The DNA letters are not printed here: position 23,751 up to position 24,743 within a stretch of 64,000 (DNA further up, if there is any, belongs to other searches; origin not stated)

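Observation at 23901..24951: Overlapping two-gene module: HicA-domain protein followed by a GHKL (RsbW-like) ATPase/kinase, in a GC-elevated patch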

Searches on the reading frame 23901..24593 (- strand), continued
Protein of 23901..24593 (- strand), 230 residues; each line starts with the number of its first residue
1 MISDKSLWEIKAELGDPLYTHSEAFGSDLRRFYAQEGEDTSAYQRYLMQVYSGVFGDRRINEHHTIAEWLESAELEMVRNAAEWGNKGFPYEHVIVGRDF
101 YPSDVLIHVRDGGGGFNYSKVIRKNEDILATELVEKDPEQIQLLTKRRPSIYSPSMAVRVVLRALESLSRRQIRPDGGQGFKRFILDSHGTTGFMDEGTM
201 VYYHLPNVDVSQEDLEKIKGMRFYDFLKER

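Call 41: find_encoding_contigs(protein=P0008, flank=4000, max_places=4)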
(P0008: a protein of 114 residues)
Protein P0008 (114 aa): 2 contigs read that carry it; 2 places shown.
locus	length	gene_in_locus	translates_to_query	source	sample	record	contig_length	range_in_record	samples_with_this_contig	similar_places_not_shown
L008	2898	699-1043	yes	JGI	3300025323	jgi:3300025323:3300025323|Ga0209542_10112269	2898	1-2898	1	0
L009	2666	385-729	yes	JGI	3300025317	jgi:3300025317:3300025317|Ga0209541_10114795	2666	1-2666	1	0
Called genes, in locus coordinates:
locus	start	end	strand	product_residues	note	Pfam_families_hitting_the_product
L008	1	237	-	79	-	?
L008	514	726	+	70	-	-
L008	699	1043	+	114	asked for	PF13581:HATPase_c_2 (weak)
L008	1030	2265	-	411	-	PF01595:CNNM, PF00571:CBS (weak), PF03471:CorC_HlyC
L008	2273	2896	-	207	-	?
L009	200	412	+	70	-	-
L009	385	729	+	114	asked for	PF13581:HATPase_c_2 (weak)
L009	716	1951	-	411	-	PF01595:CNNM, PF00571:CBS (weak), PF03471:CorC_HlyC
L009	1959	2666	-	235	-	?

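Call 42: find_related_loci(query=A2, collection=genome_contigs, flank=6000)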
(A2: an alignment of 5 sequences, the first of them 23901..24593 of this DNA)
Query A2 (230 aa) in genome_contigs; peptide patterns used: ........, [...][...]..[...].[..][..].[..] (x = any residue, [..] = any of these).
140 stretches matched a pattern, but none encodes a relative of the query by tblastn (E <= 1e-3).
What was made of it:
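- Tried and rejected: No family member was found (call 42).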

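Call 43: find_related_loci(query=A2, collection=metagenome_contigs, flank=6000)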
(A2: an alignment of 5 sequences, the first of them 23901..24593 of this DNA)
Query A2 (230 aa) in metagenome_contigs; peptide patterns used: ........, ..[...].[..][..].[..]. (x = any residue, [..] = any of these).
315 stretches matched a pattern; 3 encode a relative of the query (tblastn E <= 1e-3); 3 distinct loci.
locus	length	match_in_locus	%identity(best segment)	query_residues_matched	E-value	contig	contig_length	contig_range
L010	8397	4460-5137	62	1-227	6e-92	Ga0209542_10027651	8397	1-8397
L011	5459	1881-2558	62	1-227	1e-91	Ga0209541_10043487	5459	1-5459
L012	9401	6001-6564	32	1-205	1e-29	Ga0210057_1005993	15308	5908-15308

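Call 53: search_solved_structures(query=A2, max_evalue=1, show_alignments=2)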
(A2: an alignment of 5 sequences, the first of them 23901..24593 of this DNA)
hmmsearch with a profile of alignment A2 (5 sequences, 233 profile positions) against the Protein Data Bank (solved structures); distinct sequences matched with E-value up to 1: 9.
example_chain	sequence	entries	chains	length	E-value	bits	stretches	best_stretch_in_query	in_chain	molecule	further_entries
2ch4_A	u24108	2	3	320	0.11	15.2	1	99-203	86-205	CHEMOTAXIS PROTEIN CHEA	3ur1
4jpb_A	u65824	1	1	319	0.11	15.2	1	98-207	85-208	Chemotaxis protein CheA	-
1i58_A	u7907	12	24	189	0.15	14.8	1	97-127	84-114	CHEMOTAXIS PROTEIN CHEA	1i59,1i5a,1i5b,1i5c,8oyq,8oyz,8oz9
1i5d_A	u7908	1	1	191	0.15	14.7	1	97-127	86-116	CHEMOTAXIS PROTEIN CHEA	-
6mi6_A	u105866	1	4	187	0.15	14.7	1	97-127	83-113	Chemotaxis protein CheA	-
3ja6_C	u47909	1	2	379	0.17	14.6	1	99-151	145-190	Chemotaxis protein CheA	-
1b3q_A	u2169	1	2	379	0.19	14.4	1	99-140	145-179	PROTEIN (CHEMOTAXIS PROTEIN CHEA)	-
4xiv_A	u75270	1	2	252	0.23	14.1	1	97-127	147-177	Chemotaxis protein CheA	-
6m36_A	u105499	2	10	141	0.75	12.4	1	70-120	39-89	Serine-protein kinase RsbW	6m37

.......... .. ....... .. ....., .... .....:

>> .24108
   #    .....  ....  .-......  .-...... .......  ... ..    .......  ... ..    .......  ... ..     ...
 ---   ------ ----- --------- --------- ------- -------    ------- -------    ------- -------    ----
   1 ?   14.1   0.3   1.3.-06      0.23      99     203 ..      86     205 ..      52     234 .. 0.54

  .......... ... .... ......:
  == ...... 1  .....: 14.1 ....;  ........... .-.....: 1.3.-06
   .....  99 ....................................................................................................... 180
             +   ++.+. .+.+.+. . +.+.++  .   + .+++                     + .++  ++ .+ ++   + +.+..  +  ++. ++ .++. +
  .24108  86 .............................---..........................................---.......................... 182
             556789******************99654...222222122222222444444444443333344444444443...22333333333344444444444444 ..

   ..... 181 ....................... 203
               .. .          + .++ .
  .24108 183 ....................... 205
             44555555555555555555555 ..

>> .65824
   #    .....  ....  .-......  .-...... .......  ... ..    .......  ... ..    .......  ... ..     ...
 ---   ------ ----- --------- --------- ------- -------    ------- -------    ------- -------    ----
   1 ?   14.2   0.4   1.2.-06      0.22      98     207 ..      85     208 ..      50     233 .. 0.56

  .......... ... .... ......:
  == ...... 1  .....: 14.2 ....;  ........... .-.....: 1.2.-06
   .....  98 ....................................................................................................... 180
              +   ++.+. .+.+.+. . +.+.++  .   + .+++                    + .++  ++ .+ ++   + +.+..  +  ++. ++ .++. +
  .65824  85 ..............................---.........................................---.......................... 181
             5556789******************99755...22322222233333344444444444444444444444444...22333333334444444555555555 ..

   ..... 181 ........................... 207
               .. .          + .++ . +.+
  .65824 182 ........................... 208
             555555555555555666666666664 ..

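Call 57: search_protein_families(library=pfam, alignment_id=A6, max_evalue=0.001)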
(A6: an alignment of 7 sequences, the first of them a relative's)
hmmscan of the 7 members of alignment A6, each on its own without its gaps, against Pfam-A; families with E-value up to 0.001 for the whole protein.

A. member 1, P0010 (146 aa): 1 family
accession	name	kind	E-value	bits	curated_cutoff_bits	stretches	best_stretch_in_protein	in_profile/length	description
PF13581.12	HATPase_c_2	-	8.4e-22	78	27.4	1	20-134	1-127/127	Histidine kinase-like ATPase domain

B. families by the number of members that match (of 7 scanned): 2 families
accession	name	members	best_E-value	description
PF13581.12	HATPase_c_2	7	1.5e-29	Histidine kinase-like ATPase domain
PF02518.31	HATPase_c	5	1.2e-10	Histidine kinase-, DNA gyrase B-, and HSP90-like ATPase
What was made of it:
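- All seven comparison domains pass Pfam HATPase_c_2 (call 57).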

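Call 58: find_related_loci(query=A2, collection=viral_contigs, flank=6000)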
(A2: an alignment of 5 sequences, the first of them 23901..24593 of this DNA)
Query A2 (230 aa) in viral_contigs; peptide patterns used: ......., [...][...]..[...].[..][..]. (x = any residue, [..] = any of these).
59 stretches matched a pattern, but none encodes a relative of the query by tblastn (E <= 1e-3).

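Call 67: predict_structure(alignment_id=A7)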
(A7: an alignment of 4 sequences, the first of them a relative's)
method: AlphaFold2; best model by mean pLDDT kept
length: 118 residues; sequences in the alignment: 4
mean_pLDDT: 70.2   pTM: 0.50
mean pLDDT of the five models: 70.2, 69.4, 69.4, 68.7, 60.9
residues with pLDDT >= 90: 18; 70-90: 44; 50-70: 26; < 50: 30
segments of 3 or more residues with pLDDT < 50: 23-51
pLDDT, mean of each block of 10 residues (from residue 1): 64 61 48 43 40 77 90 85 90 86 86 72
secondary structure, 60 per line:
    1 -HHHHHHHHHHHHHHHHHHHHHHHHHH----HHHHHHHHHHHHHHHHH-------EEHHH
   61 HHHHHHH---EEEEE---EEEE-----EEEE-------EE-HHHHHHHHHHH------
elements in order: H2-27 H32-48 H58-67 E71-75 E79-82 E88-91 H102-112
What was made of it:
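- On HicA toxin family (Pfam PF07927): The AF2 domain has pLDDT about 85-90 with topology H58-67, E71-75, E79-82, E88-91, H102-112 (call 67).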

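Call 69: fold_search(model_id=the predicted structure, library=pdb)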
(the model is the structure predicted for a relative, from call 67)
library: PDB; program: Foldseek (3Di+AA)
matches with E <= 10: 739; with E <= 0.001: 0
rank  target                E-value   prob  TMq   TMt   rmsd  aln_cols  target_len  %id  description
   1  1whz                  2.2e-03  1.00  0.45  0.72   1.9        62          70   29  Crystal structure of a hypothetical protein from thermus thermophilus HB8 (released 2004-11-28)
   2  6hpb_A                5.7e-03  1.00  0.44  0.86   1.4        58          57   28  Crystal structure of the E.coli HicAB toxin-antitoxin complex (released 2019-09-18)
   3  6g26_F                9.5e-03  1.00  0.43  0.82   1.5        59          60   29  The crystal structure of the Burkholderia pseudomallei HicAB complex (released 2018-10-31)
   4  6g26_E                1.3e-02  1.00  0.44  0.81   1.4        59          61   29  The crystal structure of the Burkholderia pseudomallei HicAB complex (released 2018-10-31)
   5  5yrz_B                2.2e-01  0.99  0.41  0.76   2.3        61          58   20  Toxin-Antitoxin complex from Streptococcus pneumoniae (released 2018-05-23)
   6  8amz_I                2.5e-01  0.21  0.22  0.09  11.4       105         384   15  Spinach 19S proteasome (released 2022-08-24)
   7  6msb_B                2.6e-01  0.18  0.21  0.09  11.5       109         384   16  Cryo-EM structures and dynamics of substrate-engaged human 26S proteasome (released 2018-12-05)
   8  7w3b_B                3.2e-01  0.15  0.16  0.07  13.6        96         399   16  Structure of USP14-bound human 26S proteasome in substrate-engaged state ED5_USP14 (released 2022-05-04)
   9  7w37_B                3.8e-01  0.15  0.19  0.09  12.7        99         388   13  Structure of USP14-bound human 26S proteasome in state EA1_UBL (released 2022-05-04)
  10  8b6f_A2               4.6e-01  0.15  0.17  0.10  11.5        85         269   18  Cryo-EM structure of NADH:ubiquinone oxidoreductase (complex-I) from respiratory supercomplex of Tetrahymena thermoph (released 2023-03-29)
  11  5l4g_I                4.9e-01  0.13  0.18  0.09  11.6       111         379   14  The human 26S proteasome at 3.9 A (released 2016-09-07)
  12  9nkg_B                5.6e-01  0.18  0.22  0.09  12.8       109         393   16  Structure of substrate engaged MIDN-bound human 26S proteasome, EB-MIDN (Composite map) (released 2025-05-07)
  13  5x68_B                6.3e-01  0.07  0.15  0.08  13.9        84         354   14  Crystal Structure of Human KMO (released 2018-02-21)
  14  6mse_B                6.8e-01  0.12  0.19  0.08  12.8       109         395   16  Cryo-EM structures and dynamics of substrate-engaged human 26S proteasome (released 2018-11-21)
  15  9e8l_B                6.8e-01  0.10  0.16  0.07  15.2        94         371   16  Nub1/Fat10-processing human 26S proteasome bound to Txnl1 with Rpt4 at top of spiral staircase (released 2024-12-04)
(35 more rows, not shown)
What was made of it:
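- On HicA toxin family (Pfam PF07927): The top five PDB hits are all HicA, TM 0.72-0.86 (call 69).
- The modelled fold matches five solved HicA toxin chains (calls 67, 69).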

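Call 81: search_protein_families(library=pfam, proteins=[L010:3724-4032:-, L010:5737-6216:-], max_evalue=0.01)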
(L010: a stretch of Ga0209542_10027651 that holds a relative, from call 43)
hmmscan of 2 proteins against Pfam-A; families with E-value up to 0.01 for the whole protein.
L010:3724-4032:- (102 aa): 0 families

L010:5737-6216:- (159 aa): 0 families

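Call 84: fold_search(model_id=the predicted structure, library=viral)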
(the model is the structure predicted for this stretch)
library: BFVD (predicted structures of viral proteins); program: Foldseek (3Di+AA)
matches with E <= 10: 247; with E <= 0.001: 0
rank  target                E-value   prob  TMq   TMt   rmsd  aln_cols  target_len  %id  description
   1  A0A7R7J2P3            3.6e-02  0.23  0.17  0.21  15.5       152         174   12  (no name in the UniProt tables at hand)
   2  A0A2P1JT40            2.4e-01  0.66  0.41  0.51   8.8       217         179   10  Histidine kinase/HSP90-like ATPase domain-containing protein [Streptomyces phage Nesbitt]
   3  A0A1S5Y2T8            3.7e-01  0.13  0.20  0.16  10.6       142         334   12  Uncharacterized protein [uncultured archaeal virus]
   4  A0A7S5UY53            3.9e-01  0.07  0.11  0.12  15.3       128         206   12  (no name in the UniProt tables at hand)
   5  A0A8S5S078            4.7e-01  0.05  0.17  0.10  24.1       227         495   11  Uncharacterized protein [Myoviridae sp. ctNQV2]
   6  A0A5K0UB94            5.0e-01  0.06  0.14  0.09  13.5       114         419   12  Probable protein phosphatase 2C T23F11.1 [Yasminevirus sp. GU-2018]
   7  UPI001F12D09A         6.7e-01  0.10  0.20  0.31  13.4       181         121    9  (no name look-up for this kind of identifier)
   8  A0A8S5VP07            6.7e-01  0.08  0.21  0.18  14.0       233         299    9  (no name in the UniProt tables at hand)
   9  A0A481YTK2            7.1e-01  0.13  0.30  0.11  16.2       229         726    7  Histidine kinase [Marseillevirus LCMAC102]
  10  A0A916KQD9            7.1e-01  0.03  0.13  0.13  16.9       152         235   10  Protein phosphatase 2C [Mythimna separata entomopoxvirus 'L']
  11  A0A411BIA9            7.1e-01  0.03  0.11  0.12  18.4       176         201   12  (no name in the UniProt tables at hand)
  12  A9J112                7.6e-01  0.04  0.12  0.12  14.5       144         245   14  Protein OPG181 [Vaccinia virus (strain Ankara)]
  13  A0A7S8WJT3            8.1e-01  0.02  0.08  0.04  25.7       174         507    9  Hemagglutinin protein [Ganwon-do negev-like virus 1]
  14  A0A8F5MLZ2            8.6e-01  0.02  0.14  0.10  21.6       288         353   11  RNA-dependent RNA polymerase (Fragment) [Grapevine-associated RNA virus 3]
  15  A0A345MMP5            9.1e-01  0.07  0.17  0.27  19.5       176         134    8  (no name in the UniProt tables at hand)
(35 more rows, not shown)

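Call 87: find_homologous_proteins(query=P0007, max_evalue=0.001)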
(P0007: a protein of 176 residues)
Query P0007 (176 aa): 1 proteins with E <= 0.001 among 38 candidates.
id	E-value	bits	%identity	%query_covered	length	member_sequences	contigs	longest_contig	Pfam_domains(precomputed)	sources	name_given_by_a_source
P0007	4.7e-116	403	100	100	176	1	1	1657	PF13581.13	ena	-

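Call 88: search_protein_families(library=ncbifam, proteins=[L003:1179-1850:-], max_evalue=0.00001)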
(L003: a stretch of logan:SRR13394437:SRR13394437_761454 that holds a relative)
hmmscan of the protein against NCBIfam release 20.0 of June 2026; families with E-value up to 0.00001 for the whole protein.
L003:1179-1850:- (223 aa): 11 families
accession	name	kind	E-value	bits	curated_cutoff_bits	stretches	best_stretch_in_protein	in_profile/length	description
NF001756.1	PRK00484.1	subfamily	1.4e-62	212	468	1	1-222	263-488/488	lysine--tRNA ligase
TIGR00499.1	lysS_bact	equivalog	1.2e-54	185.8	427.6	1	1-223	266-496/496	lysine--tRNA ligase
NF009101.0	PRK12445.1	subfamily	9.6e-40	136.6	1026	1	1-223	278-505/505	lysine--tRNA ligase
NF002821.0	PRK02983.1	equivalog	3.8e-39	134.4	742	1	1-222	872-1101/1102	bifunctional lysylphosphatidylglycerol synthetase/lysine--tRNA ligase LysX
TIGR00462.1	genX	equivalog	8.1e-27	94.5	286.9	1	1-207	99-294/304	EF-P lysine aminoacylase EpmA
NF006828.0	PRK09350.1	equivalog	5.4e-22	78.5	264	1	2-217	116-321/325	elongation factor P--(R)-beta-lysine ligase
TIGR00458.1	aspS_nondisc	equivalog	5e-09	35.6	368.4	1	6-217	231-420/428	aspartate--tRNA(Asn) ligase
NF003483.0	PRK05159.1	equivalog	5.1e-09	35.5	353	1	6-217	235-430/438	aspartate--tRNA(Asn) ligase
TIGR00457.1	asnS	equivalog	1.2e-08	34.2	342.6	1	5-218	241-448/455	asparagine--tRNA ligase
TIGR00459.1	aspS_bact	equivalog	5.2e-07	28.4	373.85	1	130-217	470-555/586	aspartate--tRNA ligase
NF001750.0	PRK00476.1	equivalog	1.9e-06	26.5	443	1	129-218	470-559/590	aspartate--tRNA ligase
